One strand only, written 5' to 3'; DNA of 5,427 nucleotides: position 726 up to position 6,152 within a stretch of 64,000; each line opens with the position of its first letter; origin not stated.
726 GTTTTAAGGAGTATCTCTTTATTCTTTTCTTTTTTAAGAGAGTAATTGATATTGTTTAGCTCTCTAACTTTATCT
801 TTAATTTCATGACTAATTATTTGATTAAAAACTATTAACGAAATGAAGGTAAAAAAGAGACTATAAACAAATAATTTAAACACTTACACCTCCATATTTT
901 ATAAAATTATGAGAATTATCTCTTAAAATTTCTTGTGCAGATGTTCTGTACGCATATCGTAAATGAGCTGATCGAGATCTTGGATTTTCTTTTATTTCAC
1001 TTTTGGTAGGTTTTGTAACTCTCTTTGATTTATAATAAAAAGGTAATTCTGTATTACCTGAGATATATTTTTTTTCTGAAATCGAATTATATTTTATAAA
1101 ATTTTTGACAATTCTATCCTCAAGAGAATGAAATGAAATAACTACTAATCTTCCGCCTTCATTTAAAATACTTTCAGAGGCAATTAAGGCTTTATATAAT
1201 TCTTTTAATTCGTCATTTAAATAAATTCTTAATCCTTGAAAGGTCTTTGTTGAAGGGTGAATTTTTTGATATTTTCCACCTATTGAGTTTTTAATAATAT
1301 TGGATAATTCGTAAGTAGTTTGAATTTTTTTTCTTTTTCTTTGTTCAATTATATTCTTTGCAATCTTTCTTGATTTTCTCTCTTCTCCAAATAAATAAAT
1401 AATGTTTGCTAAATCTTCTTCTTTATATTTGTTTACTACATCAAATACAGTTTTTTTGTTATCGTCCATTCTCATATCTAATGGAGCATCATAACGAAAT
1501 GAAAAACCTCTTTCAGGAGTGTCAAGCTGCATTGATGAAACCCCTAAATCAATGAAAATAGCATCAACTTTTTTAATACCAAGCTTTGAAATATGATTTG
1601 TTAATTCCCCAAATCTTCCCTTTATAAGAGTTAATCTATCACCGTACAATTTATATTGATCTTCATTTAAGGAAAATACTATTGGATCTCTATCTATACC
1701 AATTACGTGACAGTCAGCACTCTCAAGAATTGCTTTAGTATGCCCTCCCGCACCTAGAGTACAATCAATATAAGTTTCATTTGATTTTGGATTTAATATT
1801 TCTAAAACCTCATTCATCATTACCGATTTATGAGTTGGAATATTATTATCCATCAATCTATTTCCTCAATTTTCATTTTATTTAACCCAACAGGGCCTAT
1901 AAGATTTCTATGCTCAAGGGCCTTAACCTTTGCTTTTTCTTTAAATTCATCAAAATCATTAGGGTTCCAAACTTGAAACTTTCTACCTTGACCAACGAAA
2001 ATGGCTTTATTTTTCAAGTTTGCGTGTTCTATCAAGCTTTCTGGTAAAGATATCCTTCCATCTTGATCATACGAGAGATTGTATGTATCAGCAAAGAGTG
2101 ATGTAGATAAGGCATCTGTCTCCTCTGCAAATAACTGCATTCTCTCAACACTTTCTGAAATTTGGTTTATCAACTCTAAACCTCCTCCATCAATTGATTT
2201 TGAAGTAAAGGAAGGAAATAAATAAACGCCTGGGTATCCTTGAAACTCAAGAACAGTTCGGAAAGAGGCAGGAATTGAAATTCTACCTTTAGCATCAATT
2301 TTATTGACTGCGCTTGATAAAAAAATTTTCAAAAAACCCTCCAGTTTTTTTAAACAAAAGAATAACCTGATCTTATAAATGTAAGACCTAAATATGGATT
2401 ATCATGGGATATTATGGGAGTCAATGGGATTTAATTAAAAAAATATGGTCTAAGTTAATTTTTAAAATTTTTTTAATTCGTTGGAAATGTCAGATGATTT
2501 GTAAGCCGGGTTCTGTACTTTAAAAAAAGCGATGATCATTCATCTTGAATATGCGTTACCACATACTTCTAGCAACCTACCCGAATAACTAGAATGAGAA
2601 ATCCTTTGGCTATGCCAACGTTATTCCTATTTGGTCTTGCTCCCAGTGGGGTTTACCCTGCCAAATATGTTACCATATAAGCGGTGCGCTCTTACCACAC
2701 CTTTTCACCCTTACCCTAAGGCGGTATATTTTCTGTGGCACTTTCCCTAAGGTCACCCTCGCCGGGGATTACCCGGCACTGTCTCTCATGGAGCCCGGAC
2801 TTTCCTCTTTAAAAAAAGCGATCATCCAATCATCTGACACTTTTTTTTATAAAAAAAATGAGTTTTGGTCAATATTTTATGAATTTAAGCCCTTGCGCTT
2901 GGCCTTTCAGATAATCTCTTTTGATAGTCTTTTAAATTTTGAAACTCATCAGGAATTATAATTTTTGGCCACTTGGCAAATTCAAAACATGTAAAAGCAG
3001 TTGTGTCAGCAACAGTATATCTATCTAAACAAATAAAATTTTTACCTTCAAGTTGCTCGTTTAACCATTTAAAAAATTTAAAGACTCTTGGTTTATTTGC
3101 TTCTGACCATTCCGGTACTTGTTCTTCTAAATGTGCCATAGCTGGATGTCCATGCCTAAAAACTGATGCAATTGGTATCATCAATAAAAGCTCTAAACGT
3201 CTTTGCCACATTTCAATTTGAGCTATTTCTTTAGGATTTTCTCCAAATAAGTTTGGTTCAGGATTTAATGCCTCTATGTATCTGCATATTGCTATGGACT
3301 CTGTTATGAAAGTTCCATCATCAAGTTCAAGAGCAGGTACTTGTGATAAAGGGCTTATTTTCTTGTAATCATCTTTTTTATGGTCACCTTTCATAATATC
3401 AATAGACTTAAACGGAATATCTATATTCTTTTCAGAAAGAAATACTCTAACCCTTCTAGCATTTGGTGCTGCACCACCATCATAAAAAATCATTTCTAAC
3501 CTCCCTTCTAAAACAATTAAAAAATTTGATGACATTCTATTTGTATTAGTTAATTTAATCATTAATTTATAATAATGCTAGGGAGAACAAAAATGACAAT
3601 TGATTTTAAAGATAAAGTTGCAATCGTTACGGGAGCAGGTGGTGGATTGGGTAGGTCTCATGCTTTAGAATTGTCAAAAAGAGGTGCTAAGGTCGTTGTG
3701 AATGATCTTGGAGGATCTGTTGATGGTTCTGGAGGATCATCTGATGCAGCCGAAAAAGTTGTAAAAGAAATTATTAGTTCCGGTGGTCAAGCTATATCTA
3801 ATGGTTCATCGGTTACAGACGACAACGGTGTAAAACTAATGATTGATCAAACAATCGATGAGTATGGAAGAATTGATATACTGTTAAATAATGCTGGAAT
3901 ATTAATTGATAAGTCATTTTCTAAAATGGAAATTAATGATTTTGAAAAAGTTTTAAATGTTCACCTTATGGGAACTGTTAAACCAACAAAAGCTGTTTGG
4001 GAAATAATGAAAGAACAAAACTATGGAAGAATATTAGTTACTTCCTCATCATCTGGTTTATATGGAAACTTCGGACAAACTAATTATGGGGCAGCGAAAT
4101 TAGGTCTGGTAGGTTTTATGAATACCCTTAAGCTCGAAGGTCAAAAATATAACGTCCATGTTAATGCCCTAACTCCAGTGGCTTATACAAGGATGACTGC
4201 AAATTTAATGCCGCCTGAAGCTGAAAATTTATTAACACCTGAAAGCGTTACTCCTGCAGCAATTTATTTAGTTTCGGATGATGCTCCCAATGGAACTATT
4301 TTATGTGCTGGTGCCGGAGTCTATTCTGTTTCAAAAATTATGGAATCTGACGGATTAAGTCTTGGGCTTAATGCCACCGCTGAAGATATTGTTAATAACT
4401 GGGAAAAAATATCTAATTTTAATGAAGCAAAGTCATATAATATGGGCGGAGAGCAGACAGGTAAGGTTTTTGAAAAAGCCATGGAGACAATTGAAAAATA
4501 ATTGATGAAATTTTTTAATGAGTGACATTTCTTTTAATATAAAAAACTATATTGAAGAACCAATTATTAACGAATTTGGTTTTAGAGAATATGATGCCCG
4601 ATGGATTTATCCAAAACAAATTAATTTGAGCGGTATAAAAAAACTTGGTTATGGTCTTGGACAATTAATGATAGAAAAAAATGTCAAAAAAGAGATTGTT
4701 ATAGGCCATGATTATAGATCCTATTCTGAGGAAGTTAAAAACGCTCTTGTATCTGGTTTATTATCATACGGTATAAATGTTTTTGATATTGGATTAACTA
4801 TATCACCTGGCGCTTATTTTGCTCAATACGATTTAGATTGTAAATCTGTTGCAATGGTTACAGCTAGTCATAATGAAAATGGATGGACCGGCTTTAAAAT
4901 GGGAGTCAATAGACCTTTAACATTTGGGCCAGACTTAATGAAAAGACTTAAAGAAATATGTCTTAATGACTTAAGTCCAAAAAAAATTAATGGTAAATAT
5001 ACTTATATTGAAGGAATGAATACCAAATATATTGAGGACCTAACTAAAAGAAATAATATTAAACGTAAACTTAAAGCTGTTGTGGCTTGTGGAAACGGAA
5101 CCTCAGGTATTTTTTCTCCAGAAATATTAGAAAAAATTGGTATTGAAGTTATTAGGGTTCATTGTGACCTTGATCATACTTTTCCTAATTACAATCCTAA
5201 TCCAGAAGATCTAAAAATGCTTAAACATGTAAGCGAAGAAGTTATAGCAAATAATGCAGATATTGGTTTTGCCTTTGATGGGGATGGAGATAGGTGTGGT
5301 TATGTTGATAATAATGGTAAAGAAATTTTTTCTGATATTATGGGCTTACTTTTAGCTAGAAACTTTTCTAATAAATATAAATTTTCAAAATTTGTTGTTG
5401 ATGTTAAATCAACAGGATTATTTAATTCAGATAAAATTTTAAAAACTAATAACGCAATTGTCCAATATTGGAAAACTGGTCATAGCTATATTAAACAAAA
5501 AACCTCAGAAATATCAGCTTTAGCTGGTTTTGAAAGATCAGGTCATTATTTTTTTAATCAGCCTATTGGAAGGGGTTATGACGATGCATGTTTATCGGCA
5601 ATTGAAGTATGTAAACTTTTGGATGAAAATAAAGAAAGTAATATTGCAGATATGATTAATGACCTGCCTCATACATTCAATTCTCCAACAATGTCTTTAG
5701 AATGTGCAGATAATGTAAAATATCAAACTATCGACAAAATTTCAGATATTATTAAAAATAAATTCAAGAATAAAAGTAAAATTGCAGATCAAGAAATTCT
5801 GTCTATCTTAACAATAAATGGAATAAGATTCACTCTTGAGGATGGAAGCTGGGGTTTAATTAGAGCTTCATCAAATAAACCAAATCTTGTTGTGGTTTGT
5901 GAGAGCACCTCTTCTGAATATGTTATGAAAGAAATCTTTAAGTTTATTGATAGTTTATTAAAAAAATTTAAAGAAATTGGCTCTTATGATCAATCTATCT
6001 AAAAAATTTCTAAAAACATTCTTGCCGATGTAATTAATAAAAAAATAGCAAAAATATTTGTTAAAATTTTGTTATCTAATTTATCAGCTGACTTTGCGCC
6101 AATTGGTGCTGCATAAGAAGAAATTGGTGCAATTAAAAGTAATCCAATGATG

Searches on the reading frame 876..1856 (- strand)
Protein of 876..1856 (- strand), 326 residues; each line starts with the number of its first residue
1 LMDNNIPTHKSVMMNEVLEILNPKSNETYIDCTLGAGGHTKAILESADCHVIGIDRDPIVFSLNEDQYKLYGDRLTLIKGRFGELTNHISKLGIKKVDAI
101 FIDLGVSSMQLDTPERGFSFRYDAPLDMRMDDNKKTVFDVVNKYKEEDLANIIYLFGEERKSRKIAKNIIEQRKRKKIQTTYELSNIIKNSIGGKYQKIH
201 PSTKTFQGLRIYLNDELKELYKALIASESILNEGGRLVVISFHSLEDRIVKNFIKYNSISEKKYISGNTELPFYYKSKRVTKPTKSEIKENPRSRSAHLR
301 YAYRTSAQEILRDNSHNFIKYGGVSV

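Call 27: search_protein_families(library=pfam, proteins=[window:876-1856:-], max_evalue=0.00001)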
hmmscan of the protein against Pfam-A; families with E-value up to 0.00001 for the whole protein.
window:876-1856:- (326 aa): 1 family
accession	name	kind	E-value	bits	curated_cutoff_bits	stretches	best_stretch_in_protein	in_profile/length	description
PF01795.25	Methyltransf_5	-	2.6e-100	336.3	27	1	8-303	3-307/309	MraW methylase family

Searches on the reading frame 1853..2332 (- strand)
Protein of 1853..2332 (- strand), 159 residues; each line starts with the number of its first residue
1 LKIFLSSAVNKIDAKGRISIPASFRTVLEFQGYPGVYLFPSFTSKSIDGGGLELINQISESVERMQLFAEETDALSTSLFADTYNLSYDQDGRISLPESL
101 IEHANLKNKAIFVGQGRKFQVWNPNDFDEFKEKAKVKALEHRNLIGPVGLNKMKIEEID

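Call 27: search_protein_families(library=pfam, proteins=[window:1853-2332:-], max_evalue=0.00001)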
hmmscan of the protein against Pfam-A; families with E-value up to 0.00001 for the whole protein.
window:1853-2332:- (159 aa): 1 family
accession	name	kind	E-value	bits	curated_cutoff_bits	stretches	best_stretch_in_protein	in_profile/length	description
PF02381.23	MraZ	-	1.1e-19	70.7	23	1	79-135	1-57/72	MraZ protein, putative antitoxin-like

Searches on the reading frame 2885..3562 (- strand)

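Call 27: search_protein_families(library=pfam, proteins=[window:2885-3562:-], max_evalue=0.00001)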
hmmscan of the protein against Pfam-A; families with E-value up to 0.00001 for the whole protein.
window:2885-3562:- (225 aa): 5 families
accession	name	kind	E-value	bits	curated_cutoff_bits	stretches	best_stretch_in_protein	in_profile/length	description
PF13409.12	GST_N_2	-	6.6e-17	62.3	25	1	33-98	3-69/70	Glutathione S-transferase, N-terminal domain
PF13417.12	GST_N_3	-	2.9e-16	60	22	1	32-103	7-74/75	Glutathione S-transferase, N-terminal domain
PF02798.26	GST_N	-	6.1e-15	55.8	20.9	1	24-97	3-75/76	Glutathione S-transferase, N-terminal domain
PF00043.30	GST_C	-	7.3e-09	36.2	20.7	1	152-221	23-93/93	Glutathione S-transferase, C-terminal domain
PF14497.11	GST_C_3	-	1.3e-07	32.2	21.6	1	153-222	24-96/104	Glutathione S-transferase, C-terminal domain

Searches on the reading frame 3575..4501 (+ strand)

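Call 27: search_protein_families(library=pfam, proteins=[window:3575-4501:+], max_evalue=0.00001)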
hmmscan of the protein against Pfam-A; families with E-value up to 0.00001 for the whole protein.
window:3575-4501:+ (308 aa): 3 families
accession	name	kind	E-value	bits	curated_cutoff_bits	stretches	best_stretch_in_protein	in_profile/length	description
PF00106.31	adh_short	-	1.1e-43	149.5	26.6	1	14-211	1-190/195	short chain dehydrogenase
PF13561.12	adh_short_C2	-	3e-29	102.7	27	1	20-238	1-222/236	Enoyl-(Acyl carrier protein) reductase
PF08659.16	KR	-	5.8e-19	69.1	22.6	1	17-189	4-167/180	KR domain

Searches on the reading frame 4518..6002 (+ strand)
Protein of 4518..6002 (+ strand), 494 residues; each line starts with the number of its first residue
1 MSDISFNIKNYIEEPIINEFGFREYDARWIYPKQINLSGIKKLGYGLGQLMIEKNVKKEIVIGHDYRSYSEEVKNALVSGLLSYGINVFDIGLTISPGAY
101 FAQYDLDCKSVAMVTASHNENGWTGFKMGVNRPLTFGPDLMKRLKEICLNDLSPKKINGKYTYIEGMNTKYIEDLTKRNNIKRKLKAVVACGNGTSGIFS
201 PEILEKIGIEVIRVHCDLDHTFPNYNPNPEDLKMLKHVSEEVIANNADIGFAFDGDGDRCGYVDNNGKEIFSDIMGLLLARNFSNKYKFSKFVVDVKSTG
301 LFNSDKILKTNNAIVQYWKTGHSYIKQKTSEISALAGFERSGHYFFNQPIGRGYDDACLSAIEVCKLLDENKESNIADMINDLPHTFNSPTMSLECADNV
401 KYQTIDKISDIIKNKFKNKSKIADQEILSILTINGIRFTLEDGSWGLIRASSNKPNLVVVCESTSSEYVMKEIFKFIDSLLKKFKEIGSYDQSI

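Call 7: search_protein_families(library=pfam, proteins=[window:4518-6002:+])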
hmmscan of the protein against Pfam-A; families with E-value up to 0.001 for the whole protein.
window:4518-6002:+ (494 aa): 4 families
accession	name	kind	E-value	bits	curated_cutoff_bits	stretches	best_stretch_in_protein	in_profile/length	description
PF02878.22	PGM_PMM_I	-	3.6e-29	101.7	22.5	1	22-148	4-131/138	Phosphoglucomutase/phosphomannomutase, alpha/beta/alpha domain I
PF02879.22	PGM_PMM_II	-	2e-25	89.7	29.3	1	171-267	3-103/103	Phosphoglucomutase/phosphomannomutase, alpha/beta/alpha domain II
PF02880.22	PGM_PMM_III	-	4.9e-13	49.6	20.7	1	273-386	3-114/115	Phosphoglucomutase/phosphomannomutase, alpha/beta/alpha domain III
PF00408.26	PGM_PMM_IV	-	1.7e-06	28.4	23.1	1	405-476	12-64/68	Phosphoglucomutase/phosphomannomutase, C-terminal domain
